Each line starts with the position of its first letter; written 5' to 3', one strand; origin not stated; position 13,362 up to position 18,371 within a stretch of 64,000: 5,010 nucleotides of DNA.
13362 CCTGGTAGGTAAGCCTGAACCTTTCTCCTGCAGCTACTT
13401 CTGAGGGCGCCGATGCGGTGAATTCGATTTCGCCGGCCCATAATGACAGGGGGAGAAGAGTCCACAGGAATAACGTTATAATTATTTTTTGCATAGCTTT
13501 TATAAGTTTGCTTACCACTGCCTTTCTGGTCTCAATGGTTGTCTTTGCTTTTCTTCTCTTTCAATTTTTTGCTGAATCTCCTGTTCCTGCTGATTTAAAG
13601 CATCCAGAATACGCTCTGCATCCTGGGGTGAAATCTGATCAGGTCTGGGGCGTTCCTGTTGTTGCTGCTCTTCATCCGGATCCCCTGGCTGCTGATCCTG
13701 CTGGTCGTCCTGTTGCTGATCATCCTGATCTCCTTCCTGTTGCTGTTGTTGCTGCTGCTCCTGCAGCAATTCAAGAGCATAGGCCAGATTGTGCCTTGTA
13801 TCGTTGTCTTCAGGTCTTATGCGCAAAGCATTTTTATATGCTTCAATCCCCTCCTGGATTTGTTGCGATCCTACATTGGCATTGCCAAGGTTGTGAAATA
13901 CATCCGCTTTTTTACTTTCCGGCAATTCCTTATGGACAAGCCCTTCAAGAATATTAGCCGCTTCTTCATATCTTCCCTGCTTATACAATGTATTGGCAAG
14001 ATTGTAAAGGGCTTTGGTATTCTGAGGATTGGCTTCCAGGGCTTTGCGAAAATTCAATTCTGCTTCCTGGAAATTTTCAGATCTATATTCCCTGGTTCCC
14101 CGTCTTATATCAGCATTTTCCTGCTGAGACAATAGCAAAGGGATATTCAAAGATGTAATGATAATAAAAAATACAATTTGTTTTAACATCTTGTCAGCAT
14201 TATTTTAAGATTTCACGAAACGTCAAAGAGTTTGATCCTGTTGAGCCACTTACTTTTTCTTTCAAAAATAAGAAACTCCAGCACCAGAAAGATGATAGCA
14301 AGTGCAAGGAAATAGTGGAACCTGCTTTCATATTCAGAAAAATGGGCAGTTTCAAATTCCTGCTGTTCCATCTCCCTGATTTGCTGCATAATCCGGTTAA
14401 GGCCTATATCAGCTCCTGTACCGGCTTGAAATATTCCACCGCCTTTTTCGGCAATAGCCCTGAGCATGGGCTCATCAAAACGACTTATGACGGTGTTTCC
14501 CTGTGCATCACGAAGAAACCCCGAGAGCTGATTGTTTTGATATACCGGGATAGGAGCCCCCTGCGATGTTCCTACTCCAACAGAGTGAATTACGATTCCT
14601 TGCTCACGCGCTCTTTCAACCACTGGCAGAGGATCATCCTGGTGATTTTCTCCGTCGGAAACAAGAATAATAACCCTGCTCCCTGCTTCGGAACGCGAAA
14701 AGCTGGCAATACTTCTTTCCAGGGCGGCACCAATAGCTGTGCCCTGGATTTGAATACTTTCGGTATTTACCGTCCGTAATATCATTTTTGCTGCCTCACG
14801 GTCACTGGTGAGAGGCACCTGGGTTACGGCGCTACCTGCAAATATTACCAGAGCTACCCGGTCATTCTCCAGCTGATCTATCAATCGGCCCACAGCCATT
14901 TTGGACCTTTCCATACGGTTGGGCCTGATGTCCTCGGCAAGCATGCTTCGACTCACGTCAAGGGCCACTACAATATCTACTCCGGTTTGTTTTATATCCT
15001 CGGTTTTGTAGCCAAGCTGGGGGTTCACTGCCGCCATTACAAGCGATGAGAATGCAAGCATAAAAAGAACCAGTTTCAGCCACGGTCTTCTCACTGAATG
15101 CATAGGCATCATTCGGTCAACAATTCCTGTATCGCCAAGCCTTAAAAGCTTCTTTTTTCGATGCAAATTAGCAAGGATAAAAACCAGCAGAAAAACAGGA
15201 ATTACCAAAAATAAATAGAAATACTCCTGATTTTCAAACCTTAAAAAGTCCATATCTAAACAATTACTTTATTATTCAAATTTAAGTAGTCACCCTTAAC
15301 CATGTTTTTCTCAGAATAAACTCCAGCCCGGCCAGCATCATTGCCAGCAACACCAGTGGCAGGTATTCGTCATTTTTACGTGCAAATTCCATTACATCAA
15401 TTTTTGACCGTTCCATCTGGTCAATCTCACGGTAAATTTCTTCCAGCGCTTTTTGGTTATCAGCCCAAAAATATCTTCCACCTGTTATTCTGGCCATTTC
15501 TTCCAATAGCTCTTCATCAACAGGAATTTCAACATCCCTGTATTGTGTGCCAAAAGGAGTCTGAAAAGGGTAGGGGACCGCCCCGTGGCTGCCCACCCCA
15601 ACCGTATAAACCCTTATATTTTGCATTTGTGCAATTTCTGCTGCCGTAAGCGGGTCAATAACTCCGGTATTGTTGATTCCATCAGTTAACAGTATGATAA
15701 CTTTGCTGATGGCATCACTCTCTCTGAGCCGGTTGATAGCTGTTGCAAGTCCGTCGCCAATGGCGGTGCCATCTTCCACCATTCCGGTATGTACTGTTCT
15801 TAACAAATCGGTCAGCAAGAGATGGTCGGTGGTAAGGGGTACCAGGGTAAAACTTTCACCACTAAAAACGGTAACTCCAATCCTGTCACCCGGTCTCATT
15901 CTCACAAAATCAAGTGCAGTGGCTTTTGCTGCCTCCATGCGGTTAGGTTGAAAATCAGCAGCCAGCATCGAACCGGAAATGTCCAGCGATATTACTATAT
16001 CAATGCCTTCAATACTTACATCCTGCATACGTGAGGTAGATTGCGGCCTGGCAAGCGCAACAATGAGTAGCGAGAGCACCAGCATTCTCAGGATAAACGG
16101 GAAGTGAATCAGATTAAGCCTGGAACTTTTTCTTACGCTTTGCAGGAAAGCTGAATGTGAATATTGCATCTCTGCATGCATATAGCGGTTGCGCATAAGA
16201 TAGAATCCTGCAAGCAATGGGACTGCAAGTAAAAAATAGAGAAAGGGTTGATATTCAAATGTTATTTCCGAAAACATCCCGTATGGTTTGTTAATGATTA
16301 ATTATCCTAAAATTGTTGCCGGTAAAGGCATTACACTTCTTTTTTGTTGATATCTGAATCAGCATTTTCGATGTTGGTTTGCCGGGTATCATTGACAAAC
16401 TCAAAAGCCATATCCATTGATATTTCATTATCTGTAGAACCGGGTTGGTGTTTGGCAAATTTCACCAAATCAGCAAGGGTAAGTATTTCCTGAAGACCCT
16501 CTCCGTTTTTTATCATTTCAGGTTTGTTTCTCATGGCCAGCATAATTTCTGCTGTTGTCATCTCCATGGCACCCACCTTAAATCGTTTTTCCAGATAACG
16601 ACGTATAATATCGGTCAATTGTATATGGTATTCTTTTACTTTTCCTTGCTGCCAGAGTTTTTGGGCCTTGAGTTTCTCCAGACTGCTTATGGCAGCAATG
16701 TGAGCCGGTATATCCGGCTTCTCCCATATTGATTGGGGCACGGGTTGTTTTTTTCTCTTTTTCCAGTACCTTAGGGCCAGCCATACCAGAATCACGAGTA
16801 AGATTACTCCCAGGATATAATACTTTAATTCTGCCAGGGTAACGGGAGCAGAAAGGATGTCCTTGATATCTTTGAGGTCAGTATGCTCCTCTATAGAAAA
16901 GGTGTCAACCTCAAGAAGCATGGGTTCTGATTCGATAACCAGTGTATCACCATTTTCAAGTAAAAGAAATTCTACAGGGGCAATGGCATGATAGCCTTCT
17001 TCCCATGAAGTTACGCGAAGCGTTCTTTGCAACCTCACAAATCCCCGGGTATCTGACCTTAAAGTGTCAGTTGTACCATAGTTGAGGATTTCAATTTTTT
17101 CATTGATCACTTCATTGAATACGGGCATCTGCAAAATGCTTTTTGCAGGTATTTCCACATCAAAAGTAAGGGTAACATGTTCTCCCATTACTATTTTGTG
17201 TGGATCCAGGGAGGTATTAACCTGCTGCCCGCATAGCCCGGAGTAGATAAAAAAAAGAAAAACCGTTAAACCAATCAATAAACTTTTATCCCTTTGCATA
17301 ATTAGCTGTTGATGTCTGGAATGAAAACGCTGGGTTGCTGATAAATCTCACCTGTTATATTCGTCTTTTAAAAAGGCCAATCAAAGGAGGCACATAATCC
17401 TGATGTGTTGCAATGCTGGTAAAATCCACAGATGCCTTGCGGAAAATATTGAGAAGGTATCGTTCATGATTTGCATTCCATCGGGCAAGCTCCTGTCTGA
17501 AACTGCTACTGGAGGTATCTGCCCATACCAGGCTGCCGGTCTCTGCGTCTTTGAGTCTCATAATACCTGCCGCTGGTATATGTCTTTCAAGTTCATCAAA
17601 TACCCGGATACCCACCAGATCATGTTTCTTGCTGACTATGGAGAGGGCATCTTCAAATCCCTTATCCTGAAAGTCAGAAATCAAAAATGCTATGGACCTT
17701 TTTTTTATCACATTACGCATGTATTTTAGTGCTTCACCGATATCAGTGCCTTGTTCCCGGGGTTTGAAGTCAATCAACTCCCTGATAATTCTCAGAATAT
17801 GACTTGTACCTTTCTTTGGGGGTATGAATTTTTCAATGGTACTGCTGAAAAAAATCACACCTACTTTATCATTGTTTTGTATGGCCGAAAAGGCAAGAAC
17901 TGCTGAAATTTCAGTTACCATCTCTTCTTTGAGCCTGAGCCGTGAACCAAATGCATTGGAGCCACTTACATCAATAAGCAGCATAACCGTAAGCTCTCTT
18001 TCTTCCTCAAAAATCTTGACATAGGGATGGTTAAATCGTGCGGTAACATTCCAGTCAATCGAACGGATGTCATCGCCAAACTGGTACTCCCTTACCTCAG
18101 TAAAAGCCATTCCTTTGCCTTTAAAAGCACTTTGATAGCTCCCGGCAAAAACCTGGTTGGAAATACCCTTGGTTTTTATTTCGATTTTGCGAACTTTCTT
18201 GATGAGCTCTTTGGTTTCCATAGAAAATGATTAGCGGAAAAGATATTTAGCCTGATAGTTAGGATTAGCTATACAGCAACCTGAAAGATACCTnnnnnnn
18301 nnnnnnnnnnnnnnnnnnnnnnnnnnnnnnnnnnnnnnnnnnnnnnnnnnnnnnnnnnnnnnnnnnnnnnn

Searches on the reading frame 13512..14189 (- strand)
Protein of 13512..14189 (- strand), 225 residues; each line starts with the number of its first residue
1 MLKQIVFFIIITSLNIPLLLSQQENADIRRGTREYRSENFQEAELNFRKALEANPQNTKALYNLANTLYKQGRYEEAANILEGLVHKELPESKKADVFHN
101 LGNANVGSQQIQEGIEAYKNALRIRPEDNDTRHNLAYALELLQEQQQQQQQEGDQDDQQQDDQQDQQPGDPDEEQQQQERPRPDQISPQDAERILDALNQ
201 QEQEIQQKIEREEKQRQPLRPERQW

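Call 76: search_protein_families(library=pfam, proteins=[window:13512-14189:-], max_evalue=0.00001)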
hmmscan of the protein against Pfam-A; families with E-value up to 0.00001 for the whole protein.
window:13512-14189:- (225 aa): 14 families
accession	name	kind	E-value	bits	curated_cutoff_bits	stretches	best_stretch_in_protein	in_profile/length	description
PF07719.23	TPR_2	-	1.9e-15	56.1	27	0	59-79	2-22/34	Tetratricopeptide repeat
PF00515.34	TPR_1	-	5.9e-14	51.6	27.8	0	59-77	2-20/34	Tetratricopeptide repeat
PF13432.12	TPR_16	-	6.3e-14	52.5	32.7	1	29-82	2-55/65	Tetratricopeptide repeat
PF14559.12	TPR_19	-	1.1e-13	51.7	25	1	37-87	4-54/68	Tetratricopeptide repeat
PF13414.12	TPR_11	-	2.4e-11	43.6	26.8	0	33-72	3-42/42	TPR repeat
PF13181.12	TPR_8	-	9.5e-11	41.4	25.7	0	59-82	2-25/34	Tetratricopeptide repeat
PF13428.12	TPR_14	-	2.8e-10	40.3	23.5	0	29-66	6-43/44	Tetratricopeptide repeat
PF13431.12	TPR_17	-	2.8e-10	40.1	24.4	1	47-77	2-32/34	Tetratricopeptide repeat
PF23914.1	TPR_CcmH_CycH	-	7.6e-08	32.8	42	0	100-152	55-107/158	Cytochrome c-type biogenesis protein H TPR domain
PF13424.12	TPR_12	-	1e-07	32.5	30.1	0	95-142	3-51/77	Tetratricopeptide repeat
PF13374.12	TPR_10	-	5.5e-07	29.8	27.5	0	60-82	4-26/42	Tetratricopeptide repeat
PF12895.13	ANAPC3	-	8.2e-07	29.7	27.2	1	38-91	3-54/82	Anaphase-promoting complex, cyclosome, subunit 3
PF24575.1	TPR_Slam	-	1.4e-06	29.1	35.2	0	35-79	58-102/104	Surface lipoprotein assembly modifier, N-terminal TPR repeats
PF13176.12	TPR_7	-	5.2e-06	26.6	27.9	0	60-83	1-24/36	Tetratricopeptide repeat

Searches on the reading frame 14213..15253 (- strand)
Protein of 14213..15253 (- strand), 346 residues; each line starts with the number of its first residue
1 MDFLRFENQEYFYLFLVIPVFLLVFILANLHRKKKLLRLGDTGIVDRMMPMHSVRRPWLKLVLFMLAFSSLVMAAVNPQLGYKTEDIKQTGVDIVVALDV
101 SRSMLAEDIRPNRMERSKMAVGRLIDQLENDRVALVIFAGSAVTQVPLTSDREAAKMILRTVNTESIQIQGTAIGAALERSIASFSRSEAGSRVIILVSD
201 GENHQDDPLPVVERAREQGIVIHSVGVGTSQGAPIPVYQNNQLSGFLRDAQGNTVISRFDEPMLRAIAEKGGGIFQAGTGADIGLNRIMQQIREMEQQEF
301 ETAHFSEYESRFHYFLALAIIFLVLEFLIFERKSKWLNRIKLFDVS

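Call 76: search_protein_families(library=pfam, proteins=[window:14213-15253:-], max_evalue=0.00001)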
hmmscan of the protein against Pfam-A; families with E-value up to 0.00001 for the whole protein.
window:14213-15253:- (346 aa): 3 families
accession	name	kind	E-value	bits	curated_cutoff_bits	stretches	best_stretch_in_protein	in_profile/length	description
PF00092.34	VWA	-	1.5e-22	81.1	23.8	1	93-229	1-141/174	von Willebrand factor type A domain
PF13519.12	VWA_2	-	4.2e-19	69.6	27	1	94-202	1-107/107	von Willebrand factor type A domain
PF06707.17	DUF1194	-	9.1e-08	32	27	1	92-232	4-159/206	Protein of unknown function (DUF1194)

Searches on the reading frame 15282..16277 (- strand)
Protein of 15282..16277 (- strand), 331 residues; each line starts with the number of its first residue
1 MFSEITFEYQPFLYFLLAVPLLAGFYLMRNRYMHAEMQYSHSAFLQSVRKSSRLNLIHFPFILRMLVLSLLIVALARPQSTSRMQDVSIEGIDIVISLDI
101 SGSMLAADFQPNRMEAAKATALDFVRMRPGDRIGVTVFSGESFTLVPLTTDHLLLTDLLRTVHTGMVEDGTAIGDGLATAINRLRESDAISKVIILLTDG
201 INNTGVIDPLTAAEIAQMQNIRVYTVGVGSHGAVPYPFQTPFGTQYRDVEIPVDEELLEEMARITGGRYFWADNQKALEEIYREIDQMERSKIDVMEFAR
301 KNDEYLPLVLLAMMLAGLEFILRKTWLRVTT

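Call 76: search_protein_families(library=pfam, proteins=[window:15282-16277:-], max_evalue=0.00001)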
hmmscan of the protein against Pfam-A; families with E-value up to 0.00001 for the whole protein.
window:15282-16277:- (331 aa): 4 families
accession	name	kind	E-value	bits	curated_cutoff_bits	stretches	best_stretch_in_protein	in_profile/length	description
PF00092.34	VWA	-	4.6e-21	76.2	23.8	1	93-283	1-173/174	von Willebrand factor type A domain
PF13519.12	VWA_2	-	2e-18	67.4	27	1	94-200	1-106/107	von Willebrand factor type A domain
PF07584.16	BatA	-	1.8e-09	38.3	25.9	1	6-78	3-77/77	Aerotolerance regulator N-terminal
PF01882.25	DUF58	-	1e-05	25.3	23.4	0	94-212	38-156/216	Protein of unknown function DUF58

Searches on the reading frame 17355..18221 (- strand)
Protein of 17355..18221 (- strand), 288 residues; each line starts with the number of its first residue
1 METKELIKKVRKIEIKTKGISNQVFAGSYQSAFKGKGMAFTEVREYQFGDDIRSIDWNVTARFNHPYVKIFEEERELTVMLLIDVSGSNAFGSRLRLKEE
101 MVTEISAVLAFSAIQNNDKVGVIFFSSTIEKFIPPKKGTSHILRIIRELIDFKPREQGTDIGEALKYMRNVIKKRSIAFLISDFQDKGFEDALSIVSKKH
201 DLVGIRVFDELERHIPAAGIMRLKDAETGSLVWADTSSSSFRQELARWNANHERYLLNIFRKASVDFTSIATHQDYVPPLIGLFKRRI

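Call 76: search_protein_families(library=pfam, proteins=[window:17355-18221:-], max_evalue=0.00001)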
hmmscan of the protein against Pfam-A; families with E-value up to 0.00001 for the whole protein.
window:17355-18221:- (288 aa): 3 families
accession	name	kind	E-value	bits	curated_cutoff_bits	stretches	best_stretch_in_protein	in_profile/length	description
PF01882.25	DUF58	-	1.1e-76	257.2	23.4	1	42-254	1-215/216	Protein of unknown function DUF58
PF13519.12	VWA_2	-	1.4e-20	74.4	27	1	79-184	1-106/107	von Willebrand factor type A domain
PF00092.34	VWA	-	6.2e-06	27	23.8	0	79-175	2-95/174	von Willebrand factor type A domain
